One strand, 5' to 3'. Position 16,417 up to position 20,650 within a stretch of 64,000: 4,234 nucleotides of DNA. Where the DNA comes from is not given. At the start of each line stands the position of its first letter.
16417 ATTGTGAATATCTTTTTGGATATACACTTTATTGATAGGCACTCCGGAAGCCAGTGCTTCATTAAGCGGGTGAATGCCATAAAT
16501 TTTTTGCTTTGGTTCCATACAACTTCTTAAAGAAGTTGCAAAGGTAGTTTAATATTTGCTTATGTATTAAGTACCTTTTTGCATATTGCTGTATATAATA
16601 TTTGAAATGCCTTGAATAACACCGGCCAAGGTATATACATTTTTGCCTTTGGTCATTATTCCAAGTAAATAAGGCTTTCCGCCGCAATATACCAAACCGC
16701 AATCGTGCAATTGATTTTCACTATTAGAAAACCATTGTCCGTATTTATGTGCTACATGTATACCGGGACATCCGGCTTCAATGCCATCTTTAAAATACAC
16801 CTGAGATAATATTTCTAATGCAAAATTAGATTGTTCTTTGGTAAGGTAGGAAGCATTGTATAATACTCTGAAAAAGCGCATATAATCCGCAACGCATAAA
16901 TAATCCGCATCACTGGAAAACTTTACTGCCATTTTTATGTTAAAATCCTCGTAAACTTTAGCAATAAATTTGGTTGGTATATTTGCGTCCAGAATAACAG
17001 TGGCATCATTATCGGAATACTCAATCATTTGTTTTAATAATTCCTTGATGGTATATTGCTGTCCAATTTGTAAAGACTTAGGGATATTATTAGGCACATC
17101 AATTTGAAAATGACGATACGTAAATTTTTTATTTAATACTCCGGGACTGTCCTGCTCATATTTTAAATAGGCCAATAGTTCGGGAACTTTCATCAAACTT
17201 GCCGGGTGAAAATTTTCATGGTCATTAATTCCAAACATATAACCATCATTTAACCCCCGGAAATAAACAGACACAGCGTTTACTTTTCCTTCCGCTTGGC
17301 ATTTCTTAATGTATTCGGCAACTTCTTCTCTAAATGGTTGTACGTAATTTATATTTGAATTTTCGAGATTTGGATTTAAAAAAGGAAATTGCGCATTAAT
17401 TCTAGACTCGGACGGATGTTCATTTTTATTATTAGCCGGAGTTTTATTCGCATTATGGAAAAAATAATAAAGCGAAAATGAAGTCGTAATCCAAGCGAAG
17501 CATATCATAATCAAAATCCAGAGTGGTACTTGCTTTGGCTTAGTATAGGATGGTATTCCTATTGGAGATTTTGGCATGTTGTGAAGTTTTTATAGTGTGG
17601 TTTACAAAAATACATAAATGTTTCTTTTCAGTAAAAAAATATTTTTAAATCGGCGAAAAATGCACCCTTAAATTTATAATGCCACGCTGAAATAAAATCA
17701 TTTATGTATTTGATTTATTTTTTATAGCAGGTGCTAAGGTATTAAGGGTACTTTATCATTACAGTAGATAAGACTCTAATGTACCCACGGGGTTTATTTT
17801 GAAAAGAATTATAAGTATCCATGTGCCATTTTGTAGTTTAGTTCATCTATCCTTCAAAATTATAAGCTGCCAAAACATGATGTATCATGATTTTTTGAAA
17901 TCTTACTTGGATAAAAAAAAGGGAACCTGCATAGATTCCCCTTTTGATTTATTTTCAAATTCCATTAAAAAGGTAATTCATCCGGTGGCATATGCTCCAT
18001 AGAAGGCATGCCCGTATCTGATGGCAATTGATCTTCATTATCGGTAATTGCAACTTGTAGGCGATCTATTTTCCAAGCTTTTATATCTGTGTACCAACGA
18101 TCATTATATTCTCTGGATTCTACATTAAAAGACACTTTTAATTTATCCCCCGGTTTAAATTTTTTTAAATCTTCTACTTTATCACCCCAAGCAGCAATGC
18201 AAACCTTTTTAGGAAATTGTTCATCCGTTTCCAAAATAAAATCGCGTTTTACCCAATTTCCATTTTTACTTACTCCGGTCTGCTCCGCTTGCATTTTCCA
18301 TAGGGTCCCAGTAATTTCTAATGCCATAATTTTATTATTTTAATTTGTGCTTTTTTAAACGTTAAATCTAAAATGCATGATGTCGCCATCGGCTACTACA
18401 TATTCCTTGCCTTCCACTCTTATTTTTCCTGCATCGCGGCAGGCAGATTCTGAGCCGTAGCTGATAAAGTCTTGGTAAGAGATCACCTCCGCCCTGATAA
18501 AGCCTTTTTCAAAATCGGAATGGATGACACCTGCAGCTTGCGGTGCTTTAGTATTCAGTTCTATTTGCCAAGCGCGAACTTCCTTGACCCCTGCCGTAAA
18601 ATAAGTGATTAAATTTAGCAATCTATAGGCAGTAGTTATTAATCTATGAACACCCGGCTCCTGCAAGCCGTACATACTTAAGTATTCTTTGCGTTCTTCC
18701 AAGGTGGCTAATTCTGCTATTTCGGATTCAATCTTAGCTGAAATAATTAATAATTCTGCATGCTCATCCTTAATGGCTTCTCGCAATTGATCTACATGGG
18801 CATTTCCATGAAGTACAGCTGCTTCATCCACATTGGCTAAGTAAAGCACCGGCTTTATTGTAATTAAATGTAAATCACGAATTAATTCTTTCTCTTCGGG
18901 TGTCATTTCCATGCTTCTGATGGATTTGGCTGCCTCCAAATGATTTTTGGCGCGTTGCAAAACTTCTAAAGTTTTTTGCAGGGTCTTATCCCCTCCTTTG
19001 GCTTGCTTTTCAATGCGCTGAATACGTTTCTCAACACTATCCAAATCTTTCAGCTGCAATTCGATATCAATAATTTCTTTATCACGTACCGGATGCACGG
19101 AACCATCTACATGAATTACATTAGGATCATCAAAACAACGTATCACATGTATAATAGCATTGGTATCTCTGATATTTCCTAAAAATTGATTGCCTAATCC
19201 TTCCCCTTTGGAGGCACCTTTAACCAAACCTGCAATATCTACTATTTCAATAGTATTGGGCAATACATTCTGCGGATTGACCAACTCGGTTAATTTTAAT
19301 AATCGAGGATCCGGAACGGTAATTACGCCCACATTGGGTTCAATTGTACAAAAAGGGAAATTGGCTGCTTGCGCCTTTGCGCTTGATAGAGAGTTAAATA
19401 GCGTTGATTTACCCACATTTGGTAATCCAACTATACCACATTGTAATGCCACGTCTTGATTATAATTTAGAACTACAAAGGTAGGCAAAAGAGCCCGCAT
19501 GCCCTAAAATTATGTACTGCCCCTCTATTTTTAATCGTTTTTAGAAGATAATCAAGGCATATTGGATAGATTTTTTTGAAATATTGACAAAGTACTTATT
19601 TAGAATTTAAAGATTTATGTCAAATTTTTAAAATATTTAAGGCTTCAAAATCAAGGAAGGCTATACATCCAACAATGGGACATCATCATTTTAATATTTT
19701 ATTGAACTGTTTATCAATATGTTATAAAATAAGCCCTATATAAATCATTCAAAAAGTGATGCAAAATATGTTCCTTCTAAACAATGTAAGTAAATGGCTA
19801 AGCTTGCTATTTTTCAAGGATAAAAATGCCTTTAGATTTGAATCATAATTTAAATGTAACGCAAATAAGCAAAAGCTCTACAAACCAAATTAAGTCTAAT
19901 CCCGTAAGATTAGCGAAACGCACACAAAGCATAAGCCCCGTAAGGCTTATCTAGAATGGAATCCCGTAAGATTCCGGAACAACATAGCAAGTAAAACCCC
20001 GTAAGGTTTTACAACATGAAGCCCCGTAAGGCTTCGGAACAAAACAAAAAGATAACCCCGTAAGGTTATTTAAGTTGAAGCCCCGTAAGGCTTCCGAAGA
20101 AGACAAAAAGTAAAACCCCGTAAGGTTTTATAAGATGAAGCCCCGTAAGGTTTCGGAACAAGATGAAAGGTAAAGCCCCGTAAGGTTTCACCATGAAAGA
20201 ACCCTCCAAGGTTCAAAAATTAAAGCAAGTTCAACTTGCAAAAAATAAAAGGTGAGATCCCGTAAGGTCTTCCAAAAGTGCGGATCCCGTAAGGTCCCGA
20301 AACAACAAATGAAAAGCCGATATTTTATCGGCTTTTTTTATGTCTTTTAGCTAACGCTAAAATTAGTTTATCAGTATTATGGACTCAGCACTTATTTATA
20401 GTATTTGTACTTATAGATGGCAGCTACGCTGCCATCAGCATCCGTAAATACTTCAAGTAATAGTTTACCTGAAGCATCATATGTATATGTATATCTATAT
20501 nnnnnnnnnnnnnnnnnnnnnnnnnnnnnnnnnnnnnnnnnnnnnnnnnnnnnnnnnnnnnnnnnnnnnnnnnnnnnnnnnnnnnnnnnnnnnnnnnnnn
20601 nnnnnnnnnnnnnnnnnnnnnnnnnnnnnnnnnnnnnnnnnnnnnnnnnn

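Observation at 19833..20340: Tandem array of 12-13 covarying stem-loops with an invariant CCGUAA hexaloop, between a promoter motif and a terminator: candidate novel multi-hairpin ncRNA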

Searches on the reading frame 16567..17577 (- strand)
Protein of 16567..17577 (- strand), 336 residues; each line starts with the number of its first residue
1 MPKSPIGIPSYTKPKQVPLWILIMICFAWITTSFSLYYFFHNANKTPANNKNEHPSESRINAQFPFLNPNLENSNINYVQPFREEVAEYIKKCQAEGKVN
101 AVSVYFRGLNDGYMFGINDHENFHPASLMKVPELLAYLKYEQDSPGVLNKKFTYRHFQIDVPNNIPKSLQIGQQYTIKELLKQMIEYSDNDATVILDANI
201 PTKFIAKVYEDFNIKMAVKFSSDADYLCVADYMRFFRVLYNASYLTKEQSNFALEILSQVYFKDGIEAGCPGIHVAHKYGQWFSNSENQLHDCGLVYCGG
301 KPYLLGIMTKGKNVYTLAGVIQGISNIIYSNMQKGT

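Call 7: search_protein_families(library=pfam, proteins=[window:16567-17577:-])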
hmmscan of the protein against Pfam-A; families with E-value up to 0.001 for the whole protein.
window:16567-17577:- (336 aa): 1 family
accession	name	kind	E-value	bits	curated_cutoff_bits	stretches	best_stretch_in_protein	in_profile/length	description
PF13354.11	Beta-lactamase2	-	4e-30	105.2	22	1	103-309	1-214/214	Beta-lactamase enzyme family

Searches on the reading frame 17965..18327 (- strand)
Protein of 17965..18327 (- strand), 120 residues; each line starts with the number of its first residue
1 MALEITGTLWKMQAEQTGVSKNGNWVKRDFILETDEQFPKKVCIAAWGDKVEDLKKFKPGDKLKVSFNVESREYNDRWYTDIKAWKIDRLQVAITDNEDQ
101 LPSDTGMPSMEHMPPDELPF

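Call 7: search_protein_families(library=pfam, proteins=[window:17965-18327:-])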
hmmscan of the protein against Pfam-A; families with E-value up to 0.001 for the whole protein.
window:17965-18327:- (120 aa): 1 family
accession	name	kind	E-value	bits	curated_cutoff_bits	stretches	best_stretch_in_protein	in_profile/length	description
PF11325.14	DUF3127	-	6.9e-34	116.4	27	1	4-87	1-84/85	Domain of unknown function (DUF3127)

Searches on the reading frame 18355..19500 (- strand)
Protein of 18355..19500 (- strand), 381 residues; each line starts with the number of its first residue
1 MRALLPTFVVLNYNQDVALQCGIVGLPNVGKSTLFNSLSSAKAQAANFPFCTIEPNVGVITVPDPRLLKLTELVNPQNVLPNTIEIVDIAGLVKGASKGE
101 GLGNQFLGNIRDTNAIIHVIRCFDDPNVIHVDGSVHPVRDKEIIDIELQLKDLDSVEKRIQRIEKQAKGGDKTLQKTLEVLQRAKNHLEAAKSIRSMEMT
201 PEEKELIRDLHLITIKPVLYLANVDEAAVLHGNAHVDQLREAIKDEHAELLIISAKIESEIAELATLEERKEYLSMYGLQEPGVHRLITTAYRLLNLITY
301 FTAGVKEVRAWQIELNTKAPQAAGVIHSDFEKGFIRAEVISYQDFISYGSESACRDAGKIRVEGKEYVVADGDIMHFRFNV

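Call 7: search_protein_families(library=pfam, proteins=[window:18355-19500:-])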
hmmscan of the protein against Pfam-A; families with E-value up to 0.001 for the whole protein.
window:18355-19500:- (381 aa): 3 families
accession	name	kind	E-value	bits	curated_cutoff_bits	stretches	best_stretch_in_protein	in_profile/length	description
PF06071.19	YchF-GTPase_C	-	6e-41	138.9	27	1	297-380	1-84/84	Protein of unknown function (DUF933)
PF01926.29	MMR_HSR1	-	1.1e-21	77.5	21.9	1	21-129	2-86/113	50S ribosome-binding GTPase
PF02421.24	FeoB_N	-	4e-09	36.6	27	1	21-64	3-46/156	Ferrous iron transport protein B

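Call 23: find_homologous_proteins(query=window:18358-19452:-, max_evalue=1e-100)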
Query seq(365 aa) (365 aa): 8000 proteins with E <= 1e-100 among 8000 candidates; the best 120 are listed.
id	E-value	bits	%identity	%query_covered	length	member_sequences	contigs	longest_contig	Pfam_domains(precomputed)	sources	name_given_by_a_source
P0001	2.6e-197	673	84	100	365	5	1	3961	PF01926.30,PF02421.25,PF06071.20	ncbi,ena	-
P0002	7.7e-196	668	84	100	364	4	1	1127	PF01926.30,PF02421.25,PF06071.20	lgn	-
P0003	4.1e-193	659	83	100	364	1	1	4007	PF01926.30,PF02421.25,PF06071.20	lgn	-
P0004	4.8e-190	649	81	100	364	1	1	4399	PF01926.30,PF02421.25,PF06071.20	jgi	jgi:GTP-binding protein YchF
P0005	1.7e-189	647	81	100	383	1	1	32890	PF01926.30,PF02421.25,PF06071.20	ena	-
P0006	2.5e-187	640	81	98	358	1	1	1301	PF01926.30,PF02421.25,PF06071.20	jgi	jgi:GTP-binding protein YchF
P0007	4.5e-187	639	81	98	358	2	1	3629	PF01926.30,PF02421.25,PF06071.20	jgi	jgi:ribosome-binding ATPase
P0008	9.5e-187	638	79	100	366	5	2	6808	PF01926.30,PF02421.25,PF06071.20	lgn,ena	-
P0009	2.0e-186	637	81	100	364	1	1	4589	PF01926.30,PF02421.25,PF06071.20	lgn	-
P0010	8.1e-186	635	79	100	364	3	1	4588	PF01926.30,PF02421.25,PF06071.20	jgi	jgi:ribosome-binding ATPase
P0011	4.7e-185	633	78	100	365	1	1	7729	PF01926.30,PF02421.25,PF06071.20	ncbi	-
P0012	2.1e-184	631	79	100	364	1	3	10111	PF01926.30,PF02421.25,PF06071.20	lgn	-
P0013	2.5e-184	630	80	98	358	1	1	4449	PF01926.30,PF02421.25,PF06071.20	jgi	jgi:GTP-binding protein YchF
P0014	1.1e-183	628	79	100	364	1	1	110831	PF01926.30,PF02421.25,PF06071.20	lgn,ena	-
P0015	1.7e-183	628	78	100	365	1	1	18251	PF01926.30,PF02421.25,PF06071.20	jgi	jgi:GTP-binding protein YchF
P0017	1.5e-182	624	77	100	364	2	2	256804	PF01926.30,PF02421.25,PF06071.20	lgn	-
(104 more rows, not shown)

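Call 24: find_encoding_contigs(protein=P0001, flank=4000, max_places=2)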
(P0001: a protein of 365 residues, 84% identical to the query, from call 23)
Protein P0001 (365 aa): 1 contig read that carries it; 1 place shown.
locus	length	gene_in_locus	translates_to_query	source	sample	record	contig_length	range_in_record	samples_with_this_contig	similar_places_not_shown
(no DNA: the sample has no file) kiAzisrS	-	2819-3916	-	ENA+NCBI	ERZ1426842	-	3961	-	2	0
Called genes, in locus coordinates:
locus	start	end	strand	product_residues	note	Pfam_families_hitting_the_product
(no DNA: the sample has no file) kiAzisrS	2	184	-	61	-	?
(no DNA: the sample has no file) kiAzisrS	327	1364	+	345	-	PF05593:RHS_repeat (faint), PF07661:MORN_2 (faint)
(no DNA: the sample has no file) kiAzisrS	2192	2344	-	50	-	-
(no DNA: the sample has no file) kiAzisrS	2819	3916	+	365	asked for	PF01926:MMR_HSR1, PF02421:FeoB_N, PF06071:YchF-GTPase_C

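Call 25: find_encoding_contigs(protein=P0005, flank=4000, max_places=2)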
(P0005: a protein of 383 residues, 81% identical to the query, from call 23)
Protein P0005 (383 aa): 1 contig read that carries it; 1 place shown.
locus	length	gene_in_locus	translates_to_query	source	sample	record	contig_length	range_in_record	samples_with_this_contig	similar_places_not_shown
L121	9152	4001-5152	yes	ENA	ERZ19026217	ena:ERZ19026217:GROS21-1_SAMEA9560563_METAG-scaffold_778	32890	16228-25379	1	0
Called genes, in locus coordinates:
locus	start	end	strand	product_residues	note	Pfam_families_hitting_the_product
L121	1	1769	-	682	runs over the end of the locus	PF00930:DPPIV_N (faint), PF25174:Beta-prop_THOC3 (faint), PF26549:Tricorn_N, PF26550:Tricorn_2nd, PF07676:PD40 (weak), PF20434:BD-FAE, PF00561:Abhydrolase_1 (faint), PF00326:Peptidase_S9, +1 more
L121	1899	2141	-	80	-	-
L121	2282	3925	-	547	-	PF07969:Amidohydro_3, PF01979:Amidohydro_1 (weak)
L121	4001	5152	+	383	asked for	PF01926:MMR_HSR1, PF02421:FeoB_N, PF06071:YchF-GTPase_C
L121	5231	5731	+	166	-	PF00300:His_Phos_1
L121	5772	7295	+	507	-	PF05227:CHASE3, PF00672:HAMP (weak), PF00512:HisKA, PF02518:HATPase_c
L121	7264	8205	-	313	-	PF00512:HisKA, PF02518:HATPase_c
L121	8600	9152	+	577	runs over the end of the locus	PF17899:Peptidase_M61_N, PF05299:Peptidase_M61, PF17820:PDZ_6 (weak)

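Call 26: find_encoding_contigs(protein=P0014, flank=4000, max_places=2)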
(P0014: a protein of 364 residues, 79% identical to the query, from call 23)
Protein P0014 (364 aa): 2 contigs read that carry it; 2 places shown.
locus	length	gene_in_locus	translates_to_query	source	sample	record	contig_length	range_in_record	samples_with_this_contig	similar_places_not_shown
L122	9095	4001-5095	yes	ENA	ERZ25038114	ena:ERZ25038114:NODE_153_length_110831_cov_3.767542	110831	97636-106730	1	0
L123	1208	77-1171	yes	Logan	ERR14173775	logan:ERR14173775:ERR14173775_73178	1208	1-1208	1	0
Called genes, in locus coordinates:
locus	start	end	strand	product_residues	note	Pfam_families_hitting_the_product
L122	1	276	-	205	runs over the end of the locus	PF13628:DUF4142, PF03713:DUF305 (weak)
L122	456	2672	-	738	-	PF03993:DUF349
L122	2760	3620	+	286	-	PF00682:HMGL-like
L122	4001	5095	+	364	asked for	PF01926:MMR_HSR1, PF02421:FeoB_N, PF06071:YchF-GTPase_C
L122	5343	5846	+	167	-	PF00300:His_Phos_1 (weak)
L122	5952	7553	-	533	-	PF02493:MORN (faint)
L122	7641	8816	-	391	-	PF00149:Metallophos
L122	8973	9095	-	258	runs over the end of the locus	PF00801:PKD, PF18911:PKD_4, PF18962:Por_Secre_tail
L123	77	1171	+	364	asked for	PF01926:MMR_HSR1, PF02421:FeoB_N, PF06071:YchF-GTPase_C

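Call 27: find_encoding_contigs(protein=P0017, flank=4000, max_places=2)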
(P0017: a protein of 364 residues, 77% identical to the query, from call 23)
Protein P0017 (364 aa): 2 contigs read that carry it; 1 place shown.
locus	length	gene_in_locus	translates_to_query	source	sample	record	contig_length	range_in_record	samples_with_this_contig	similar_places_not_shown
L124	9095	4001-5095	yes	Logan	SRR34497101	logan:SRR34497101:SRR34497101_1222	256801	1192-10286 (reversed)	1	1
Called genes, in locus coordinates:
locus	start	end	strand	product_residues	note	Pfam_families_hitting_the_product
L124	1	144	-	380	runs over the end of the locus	PF13439:Glyco_transf_4, PF20706:GT4-conflict, PF00534:Glycos_transf_1, PF13692:Glyco_trans_1_4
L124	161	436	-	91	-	PF09360:zf-CDGSH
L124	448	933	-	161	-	PF22551:TY-Chap1 (weak), PF10722:YbjN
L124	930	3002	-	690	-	PF03993:DUF349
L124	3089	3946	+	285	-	PF00682:HMGL-like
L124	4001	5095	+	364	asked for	PF01926:MMR_HSR1, PF02421:FeoB_N, PF06071:YchF-GTPase_C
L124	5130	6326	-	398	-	PF28548:4TM_phosphoesterase, PF00149:Metallophos, PF12850:Metallophos_2 (weak)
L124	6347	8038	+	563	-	PF01433:Peptidase_M1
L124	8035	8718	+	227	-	PF01694:Rhomboid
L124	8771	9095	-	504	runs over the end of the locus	?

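Call 28: find_encoding_contigs(protein=P0003, flank=4000, max_places=2)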
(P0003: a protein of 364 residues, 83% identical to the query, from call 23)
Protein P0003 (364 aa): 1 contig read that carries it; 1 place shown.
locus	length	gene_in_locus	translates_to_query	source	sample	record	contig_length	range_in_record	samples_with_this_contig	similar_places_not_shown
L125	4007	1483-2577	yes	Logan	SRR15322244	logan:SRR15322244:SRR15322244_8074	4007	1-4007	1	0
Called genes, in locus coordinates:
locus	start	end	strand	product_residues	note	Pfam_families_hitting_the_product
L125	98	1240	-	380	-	PF05222:AlaDh_PNT_N, PF01262:AlaDh_PNT_C, PF02826:2-Hacid_dh_C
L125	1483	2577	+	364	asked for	PF01926:MMR_HSR1, PF02421:FeoB_N, PF06071:YchF-GTPase_C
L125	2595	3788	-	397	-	PF14870:PSII_BNR (weak), PF15902:Sortilin-Vps10 (faint), PF18962:Por_Secre_tail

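Call 29: find_encoding_contigs(protein=P0004, flank=4000, max_places=2)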
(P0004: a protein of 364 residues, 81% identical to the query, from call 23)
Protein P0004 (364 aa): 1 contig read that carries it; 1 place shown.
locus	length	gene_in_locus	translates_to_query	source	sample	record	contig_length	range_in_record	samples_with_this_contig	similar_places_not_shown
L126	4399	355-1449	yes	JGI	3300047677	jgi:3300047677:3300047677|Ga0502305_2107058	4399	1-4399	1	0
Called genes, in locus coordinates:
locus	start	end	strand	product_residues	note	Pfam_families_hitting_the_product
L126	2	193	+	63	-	?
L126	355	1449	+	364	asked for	PF01926:MMR_HSR1, PF02421:FeoB_N, PF06071:YchF-GTPase_C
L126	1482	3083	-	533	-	PF02493:MORN (faint)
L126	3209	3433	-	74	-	-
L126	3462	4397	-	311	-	?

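Call 30: find_encoding_contigs(protein=P0009, flank=4000, max_places=2)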
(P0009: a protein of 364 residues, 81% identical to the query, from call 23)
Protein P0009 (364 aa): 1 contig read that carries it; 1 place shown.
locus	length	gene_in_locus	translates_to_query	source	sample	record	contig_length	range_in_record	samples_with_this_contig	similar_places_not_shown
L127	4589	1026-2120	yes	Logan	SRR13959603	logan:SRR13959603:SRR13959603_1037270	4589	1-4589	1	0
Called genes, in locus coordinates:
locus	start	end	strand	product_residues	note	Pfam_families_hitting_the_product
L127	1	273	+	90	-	?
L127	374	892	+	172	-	-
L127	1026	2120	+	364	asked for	PF01926:MMR_HSR1, PF02421:FeoB_N, PF06071:YchF-GTPase_C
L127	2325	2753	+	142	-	PF03190:Thioredox_DsbH, PF13899:Thioredoxin_7, PF13098:Thioredoxin_2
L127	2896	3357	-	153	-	PF00011:HSP20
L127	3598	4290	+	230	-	PF13507:GATase_5, PF00117:GATase (weak), PF01965:DJ-1_PfpI (weak), PF07685:GATase_3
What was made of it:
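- The array is not conserved upstream of ychF in relatives with 77-83% YchF identity (calls 25-30), so the locus turns over quickly. The position is not conserved among relatives (calls 25-30).
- Tried and rejected: Seven look-ups of YchF proteins 77-84% identical to the window's (calls 24-30).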

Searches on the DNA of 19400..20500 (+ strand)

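Call 4: search_rna_families(source=window, start=19400, end=20500, threshold=evalue, max_evalue=10, show_alignments=3)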
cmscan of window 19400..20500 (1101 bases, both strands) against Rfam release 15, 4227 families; matches with E-value up to 10: 27.
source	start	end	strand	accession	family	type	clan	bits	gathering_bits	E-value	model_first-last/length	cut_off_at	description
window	20303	20397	-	RF02053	STnc430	Gene; sRNA;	-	27.2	47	0.068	1-162/162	no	Enterobacterial sRNA STnc430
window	20244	20345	+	RF02053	STnc430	Gene; sRNA;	-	27.1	47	0.072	1-162/162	no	Enterobacterial sRNA STnc430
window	20294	20392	-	RF02426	SpF03_sRNA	Gene; sRNA;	-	25.7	50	0.29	1-106/106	no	Streptococcus sRNA SpF03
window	20262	20343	+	RF02074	STnc240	Gene; sRNA;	-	24.7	55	0.47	1-77/77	no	Enterobacterial sRNA STnc240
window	20312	20439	-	RF01796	frnS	Gene; sRNA;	-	22.9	60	0.27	1-119/119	no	Fumarate/nitrate reductase regulator sRNA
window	20338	20453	-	RF00397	SNORA14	Gene; snRNA; snoRNA; HACA-box;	-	22.5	36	0.13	1-135/135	no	Small nucleolar RNA SNORA14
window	20304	20375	-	RF02064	STnc370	Gene; sRNA;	-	22.2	54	4.2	1-71/71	no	Enterobacterial sRNA STnc370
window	20300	20349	+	RF02907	patAB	Cis-reg; leader;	-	22.1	92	0.82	1-57/57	no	patAB leader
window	19751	19815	+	RF02074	STnc240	Gene; sRNA;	-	22.1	55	1.7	1-77/77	no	Enterobacterial sRNA STnc240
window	20313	20371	-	RF02844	RefA9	Gene; antisense;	-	21.9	49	1.2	1-64/64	no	Enterococcus sRNA A9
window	20307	20377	-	RF00368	sroB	Gene; sRNA;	-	21.4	44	6.6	1-83/83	no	sroB RNA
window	19812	19873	+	RF01600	snoR25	Gene; snRNA; snoRNA; CD-box;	-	21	50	2.7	1-70/70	no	small nucleolar RNA snoR25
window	20273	20341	+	RF00368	sroB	Gene; sRNA;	-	21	44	8.1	1-83/83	no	sroB RNA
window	20303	20384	-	RF02059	STnc50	Gene; sRNA;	-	20.4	55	1.4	1-84/84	no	Salmonella enterica sRNA STnc40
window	20308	20375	-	RF02891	AgrB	Gene; antisense;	-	20.2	40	1.3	1-84/84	no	ArsR-gov region gene B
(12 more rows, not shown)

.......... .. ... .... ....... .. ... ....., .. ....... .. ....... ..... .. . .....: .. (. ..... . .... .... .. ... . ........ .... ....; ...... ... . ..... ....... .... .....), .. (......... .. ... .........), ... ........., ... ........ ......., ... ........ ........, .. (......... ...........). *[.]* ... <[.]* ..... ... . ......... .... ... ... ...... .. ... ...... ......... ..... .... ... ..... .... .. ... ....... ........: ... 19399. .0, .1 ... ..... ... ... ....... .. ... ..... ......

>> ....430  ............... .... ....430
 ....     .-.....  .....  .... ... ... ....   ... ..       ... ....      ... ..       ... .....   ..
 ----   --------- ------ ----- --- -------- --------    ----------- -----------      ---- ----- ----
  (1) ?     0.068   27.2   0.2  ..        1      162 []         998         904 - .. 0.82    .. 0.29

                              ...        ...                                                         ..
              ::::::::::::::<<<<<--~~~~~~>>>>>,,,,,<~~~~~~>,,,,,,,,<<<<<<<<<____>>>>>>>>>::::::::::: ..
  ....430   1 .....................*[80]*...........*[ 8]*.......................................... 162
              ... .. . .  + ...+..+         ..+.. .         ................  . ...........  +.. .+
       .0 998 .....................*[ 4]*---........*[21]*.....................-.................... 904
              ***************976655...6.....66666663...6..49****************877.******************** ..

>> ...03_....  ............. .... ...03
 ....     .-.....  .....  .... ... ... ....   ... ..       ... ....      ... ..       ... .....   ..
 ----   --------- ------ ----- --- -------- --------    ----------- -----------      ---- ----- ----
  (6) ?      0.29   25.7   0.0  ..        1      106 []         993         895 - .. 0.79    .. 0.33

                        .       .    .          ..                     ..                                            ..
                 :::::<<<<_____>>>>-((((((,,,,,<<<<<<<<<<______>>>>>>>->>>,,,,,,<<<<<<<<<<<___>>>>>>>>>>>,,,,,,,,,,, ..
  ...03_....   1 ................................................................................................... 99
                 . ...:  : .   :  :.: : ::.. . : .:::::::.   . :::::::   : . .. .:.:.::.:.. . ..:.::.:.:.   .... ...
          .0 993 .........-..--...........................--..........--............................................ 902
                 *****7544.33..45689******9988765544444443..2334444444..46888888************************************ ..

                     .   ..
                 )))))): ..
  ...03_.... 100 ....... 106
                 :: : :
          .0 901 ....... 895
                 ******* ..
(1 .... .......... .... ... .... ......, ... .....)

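Call 83: search_dna_similar(query=window:19826-20345:+, collection=plasmids, mode=distant, max_rows=10)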
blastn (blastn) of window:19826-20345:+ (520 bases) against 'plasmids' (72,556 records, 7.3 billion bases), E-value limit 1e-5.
No match.

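Call 84: search_dna_similar(query=window:19826-20345:+, collection=phages, mode=distant, max_rows=10)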
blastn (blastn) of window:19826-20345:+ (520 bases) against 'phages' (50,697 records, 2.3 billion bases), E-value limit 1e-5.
No match.
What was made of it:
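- Tried and rejected: There is no blastn match in plasmids or phages (calls 83, 84).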
